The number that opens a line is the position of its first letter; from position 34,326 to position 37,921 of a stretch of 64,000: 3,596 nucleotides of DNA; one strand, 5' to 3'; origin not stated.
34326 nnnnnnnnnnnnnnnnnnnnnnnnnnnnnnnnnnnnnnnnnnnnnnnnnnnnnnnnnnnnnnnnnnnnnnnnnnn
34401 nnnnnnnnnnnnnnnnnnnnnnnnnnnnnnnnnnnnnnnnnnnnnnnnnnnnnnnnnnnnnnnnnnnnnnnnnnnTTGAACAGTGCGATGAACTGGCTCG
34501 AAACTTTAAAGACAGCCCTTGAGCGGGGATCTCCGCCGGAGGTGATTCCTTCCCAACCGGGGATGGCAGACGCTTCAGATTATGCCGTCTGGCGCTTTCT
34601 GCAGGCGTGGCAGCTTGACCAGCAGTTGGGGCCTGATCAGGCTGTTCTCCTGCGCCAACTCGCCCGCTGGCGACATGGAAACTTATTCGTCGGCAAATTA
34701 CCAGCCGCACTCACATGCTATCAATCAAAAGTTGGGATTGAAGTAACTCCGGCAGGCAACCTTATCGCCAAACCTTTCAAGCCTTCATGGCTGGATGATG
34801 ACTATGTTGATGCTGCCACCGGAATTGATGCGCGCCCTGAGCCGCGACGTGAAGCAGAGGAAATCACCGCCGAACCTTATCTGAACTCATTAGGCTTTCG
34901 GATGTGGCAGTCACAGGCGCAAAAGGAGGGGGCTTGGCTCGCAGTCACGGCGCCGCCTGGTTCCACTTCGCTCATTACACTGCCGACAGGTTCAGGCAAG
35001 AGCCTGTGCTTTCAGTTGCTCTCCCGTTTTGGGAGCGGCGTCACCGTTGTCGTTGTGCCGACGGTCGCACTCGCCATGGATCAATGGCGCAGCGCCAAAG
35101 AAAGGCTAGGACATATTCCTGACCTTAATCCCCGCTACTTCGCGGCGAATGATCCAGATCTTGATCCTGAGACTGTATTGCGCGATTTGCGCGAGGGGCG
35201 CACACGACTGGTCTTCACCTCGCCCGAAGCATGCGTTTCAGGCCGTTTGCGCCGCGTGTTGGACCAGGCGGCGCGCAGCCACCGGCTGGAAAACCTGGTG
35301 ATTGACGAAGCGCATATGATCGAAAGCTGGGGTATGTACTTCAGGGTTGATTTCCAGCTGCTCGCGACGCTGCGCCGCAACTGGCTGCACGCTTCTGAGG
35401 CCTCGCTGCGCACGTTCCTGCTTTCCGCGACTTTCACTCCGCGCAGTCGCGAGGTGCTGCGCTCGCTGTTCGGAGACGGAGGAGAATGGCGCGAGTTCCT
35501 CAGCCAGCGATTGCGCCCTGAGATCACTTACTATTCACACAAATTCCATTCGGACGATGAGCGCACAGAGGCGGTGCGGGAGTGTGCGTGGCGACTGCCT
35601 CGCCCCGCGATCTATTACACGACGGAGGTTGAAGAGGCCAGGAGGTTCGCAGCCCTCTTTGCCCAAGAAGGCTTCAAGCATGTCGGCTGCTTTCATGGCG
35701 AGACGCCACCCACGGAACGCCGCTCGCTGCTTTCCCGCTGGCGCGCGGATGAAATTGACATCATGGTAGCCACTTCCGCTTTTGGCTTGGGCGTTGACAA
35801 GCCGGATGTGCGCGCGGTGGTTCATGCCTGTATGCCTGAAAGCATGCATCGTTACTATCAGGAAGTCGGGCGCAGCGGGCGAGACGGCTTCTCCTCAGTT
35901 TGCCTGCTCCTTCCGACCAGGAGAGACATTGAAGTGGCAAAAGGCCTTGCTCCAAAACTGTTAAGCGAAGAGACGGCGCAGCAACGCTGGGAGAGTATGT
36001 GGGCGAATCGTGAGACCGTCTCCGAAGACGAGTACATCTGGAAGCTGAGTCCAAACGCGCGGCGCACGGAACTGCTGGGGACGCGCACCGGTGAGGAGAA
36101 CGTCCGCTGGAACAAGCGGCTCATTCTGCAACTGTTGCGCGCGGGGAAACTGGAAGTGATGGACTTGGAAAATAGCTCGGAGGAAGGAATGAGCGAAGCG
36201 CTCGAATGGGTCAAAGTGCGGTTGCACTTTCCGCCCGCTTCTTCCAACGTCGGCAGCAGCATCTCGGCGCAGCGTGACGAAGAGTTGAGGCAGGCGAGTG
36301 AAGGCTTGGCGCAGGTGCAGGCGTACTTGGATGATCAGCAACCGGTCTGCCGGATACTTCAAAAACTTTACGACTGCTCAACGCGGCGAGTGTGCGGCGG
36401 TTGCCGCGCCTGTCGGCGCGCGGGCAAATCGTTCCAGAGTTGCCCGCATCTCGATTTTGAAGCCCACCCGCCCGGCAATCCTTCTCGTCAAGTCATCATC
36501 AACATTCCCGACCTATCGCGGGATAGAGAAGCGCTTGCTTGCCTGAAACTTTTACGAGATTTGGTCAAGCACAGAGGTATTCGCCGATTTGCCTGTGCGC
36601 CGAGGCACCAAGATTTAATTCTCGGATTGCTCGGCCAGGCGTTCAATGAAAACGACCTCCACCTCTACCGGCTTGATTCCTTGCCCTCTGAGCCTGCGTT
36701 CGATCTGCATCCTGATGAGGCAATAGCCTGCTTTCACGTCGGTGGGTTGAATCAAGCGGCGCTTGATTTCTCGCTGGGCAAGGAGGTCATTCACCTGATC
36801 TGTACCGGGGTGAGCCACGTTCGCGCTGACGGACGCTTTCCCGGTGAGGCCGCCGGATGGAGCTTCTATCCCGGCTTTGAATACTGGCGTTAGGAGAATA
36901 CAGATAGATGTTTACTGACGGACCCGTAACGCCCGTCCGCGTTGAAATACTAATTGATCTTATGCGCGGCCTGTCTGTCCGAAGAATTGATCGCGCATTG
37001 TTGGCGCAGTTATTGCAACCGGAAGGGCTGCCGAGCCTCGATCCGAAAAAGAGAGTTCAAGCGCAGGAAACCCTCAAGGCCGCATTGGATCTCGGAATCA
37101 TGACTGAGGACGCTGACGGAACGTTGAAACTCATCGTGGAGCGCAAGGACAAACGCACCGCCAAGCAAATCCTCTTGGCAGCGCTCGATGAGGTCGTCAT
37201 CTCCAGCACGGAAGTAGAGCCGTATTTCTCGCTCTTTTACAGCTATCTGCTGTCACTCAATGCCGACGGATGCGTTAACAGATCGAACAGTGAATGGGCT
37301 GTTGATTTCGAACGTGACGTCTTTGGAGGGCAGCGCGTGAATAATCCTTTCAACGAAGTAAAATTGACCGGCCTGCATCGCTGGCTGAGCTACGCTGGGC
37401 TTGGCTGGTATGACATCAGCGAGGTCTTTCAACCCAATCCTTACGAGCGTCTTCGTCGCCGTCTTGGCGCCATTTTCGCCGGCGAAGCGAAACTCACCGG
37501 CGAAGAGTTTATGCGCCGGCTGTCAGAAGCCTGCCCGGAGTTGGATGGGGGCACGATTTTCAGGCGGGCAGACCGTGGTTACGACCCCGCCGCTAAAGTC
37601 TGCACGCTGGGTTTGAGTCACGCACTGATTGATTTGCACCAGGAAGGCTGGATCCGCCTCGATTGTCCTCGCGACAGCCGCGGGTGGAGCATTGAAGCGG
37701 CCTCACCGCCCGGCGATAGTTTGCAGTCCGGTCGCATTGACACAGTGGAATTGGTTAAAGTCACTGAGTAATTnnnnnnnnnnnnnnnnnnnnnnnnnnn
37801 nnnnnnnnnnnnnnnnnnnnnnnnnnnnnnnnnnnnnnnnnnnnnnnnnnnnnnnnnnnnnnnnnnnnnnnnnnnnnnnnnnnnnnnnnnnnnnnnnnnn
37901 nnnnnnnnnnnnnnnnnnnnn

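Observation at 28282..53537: Complete Dpd-type 7-deazaguanine DNA modification/restriction island with its own preQ0 pathway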

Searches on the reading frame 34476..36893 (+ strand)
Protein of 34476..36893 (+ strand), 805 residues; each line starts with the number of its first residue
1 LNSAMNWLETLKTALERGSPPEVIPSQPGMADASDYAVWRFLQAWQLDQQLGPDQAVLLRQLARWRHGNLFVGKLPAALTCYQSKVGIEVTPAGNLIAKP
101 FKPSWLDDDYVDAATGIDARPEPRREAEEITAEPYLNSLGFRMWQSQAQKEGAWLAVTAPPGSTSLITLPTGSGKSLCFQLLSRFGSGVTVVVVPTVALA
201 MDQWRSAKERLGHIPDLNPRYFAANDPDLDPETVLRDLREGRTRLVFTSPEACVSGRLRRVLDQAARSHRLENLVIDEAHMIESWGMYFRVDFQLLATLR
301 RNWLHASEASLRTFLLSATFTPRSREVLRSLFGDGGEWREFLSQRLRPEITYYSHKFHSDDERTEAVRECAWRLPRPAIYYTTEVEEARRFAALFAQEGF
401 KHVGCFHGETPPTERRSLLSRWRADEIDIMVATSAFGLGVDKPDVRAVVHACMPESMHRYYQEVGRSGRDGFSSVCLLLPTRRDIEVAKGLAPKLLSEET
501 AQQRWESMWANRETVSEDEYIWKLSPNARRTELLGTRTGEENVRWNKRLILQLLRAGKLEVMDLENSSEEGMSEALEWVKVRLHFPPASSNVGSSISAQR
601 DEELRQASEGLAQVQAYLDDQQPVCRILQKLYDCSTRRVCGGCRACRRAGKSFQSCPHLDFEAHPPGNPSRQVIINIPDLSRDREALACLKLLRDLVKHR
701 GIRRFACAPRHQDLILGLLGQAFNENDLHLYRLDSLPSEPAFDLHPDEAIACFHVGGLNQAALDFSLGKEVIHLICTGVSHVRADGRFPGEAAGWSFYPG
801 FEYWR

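Call 3: search_protein_families(library=ncbifam, proteins=[window:34476-36893:+], max_evalue=0.001)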
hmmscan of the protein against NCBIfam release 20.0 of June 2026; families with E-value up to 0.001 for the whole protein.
window:34476-36893:+ (805 aa): 31 families (the best 25 are shown)
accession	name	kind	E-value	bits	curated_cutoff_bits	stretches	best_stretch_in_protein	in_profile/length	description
NF041063.1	DpdF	equivalog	1.2e-175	586.5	550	1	31-725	15-755/813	protein DpdF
TIGR00614.1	recQ_fam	subfamily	2e-55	188.4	219.8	1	162-494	26-344/470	RecQ family ATP-dependent DNA helicase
TIGR01389.1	recQ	equivalog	2.9e-51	174.6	640.2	1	164-493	30-341/591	DNA helicase RecQ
NF008279.0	PRK11057.1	equivalog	1.6e-38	132.6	1015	1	161-486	39-346/608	ATP-dependent DNA helicase RecQ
TIGR03817.1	DECH_helic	hypoth_equivalog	4.2e-18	65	874.1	2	401-479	304-382/742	helicase/secretion neighborhood putative DEAH-box helicase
TIGR04121.1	DEXH_lig_assoc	equivalog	3.7e-12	44.8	850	1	399-487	275-363/804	ligase-associated DNA damage response DEXH box helicase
NF008744.0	PRK11776.1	equivalog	5.7e-10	38.3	524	1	256-508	132-373/460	ATP-dependent RNA helicase DbpA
NF008394.0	PRK11192.1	equivalog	9.7e-10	37.8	507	1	255-476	133-347/441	ATP-dependent RNA helicase SrmB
NF053631.1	RNA_helic_CshA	equivalog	1e-09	37.8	646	1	235-487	111-348/434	degradosome RNA helicase CshA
NF053711.1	RNA_heli_RhlE1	exception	1.9e-09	36.8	750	1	192-477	79-345/434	RNA helicase RhlE1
NF002340.1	PRK01297.1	equivalog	7.3e-08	31.6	564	1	382-477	256-350/372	ATP-dependent RNA helicase RhlB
NF008164.0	PRK10917.1-2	equivalog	3e-07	29.1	785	1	388-480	508-600/704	ATP-dependent DNA helicase RecG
NF053636.1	DDHlcsCsdAPsy1082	equivalog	3.1e-07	29.3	890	1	386-479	254-346/512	DEAD/DEAH box helicase CsdA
NF008166.0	PRK10917.1-4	equivalog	4.4e-07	28.4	864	1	401-488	530-618/705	ATP-dependent DNA helicase RecG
NF003419.0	PRK04837.1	equivalog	5.2e-07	28.7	588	1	369-476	252-356/424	ATP-dependent RNA helicase RhlB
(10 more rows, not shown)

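Call 73: search_protein_families(library=pfam, proteins=[window:34476-36893:+], max_evalue=0.01)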
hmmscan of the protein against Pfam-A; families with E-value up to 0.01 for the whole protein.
window:34476-36893:+ (805 aa): 4 families
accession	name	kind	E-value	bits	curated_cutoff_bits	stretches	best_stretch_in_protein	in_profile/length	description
PF00271.37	Helicase_C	-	3e-17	63.3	23.5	1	376-471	16-110/110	Helicase conserved C-terminal domain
PF00270.35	DEAD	-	1.5e-16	61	26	1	162-323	14-162/167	DEAD/DEAH box helicase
PF04851.21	ResIII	-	0.00044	20.6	22.5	1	162-284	23-139/164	Type III restriction enzyme, res subunit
PF13401.12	AAA_22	-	0.0022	18.8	27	0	170-300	13-105/130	AAA domain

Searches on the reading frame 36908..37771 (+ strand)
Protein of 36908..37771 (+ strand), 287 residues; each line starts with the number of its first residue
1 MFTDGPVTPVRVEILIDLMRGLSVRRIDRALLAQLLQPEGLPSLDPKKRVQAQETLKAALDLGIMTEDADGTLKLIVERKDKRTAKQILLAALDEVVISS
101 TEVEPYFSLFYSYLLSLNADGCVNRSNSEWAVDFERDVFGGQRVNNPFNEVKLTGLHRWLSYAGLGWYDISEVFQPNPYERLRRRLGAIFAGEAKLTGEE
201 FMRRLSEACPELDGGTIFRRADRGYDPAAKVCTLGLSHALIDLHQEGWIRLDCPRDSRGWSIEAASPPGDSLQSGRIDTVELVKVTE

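Call 3: search_protein_families(library=ncbifam, proteins=[window:36908-37771:+], max_evalue=0.001)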
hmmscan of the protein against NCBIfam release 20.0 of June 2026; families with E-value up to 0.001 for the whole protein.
window:36908-37771:+ (287 aa): 1 family
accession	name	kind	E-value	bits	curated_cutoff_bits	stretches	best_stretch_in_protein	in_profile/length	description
NF041064.1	DpdG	equivalog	3.9e-17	62.5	80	1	13-257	14-271/290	protein DpdG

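Call 5: search_protein_families(library=pfam, proteins=[window:36908-37771:+], max_evalue=0.01)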
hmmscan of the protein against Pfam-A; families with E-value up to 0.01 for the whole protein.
window:36908-37771:+ (287 aa): 0 families

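Call 6: search_protein_families(library=padloc, proteins=[window:36908-37771:+], max_evalue=0.001)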
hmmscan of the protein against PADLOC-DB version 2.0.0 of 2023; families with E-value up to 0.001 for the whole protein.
window:36908-37771:+ (287 aa): 2 families
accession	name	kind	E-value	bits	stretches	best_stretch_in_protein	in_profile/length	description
PDLC02873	DpdG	-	9.5e-06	23.1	1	148-253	154-268/298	DpdG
PDLC02874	DpdG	-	4.4e-05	21.2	0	172-259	185-278/301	DpdG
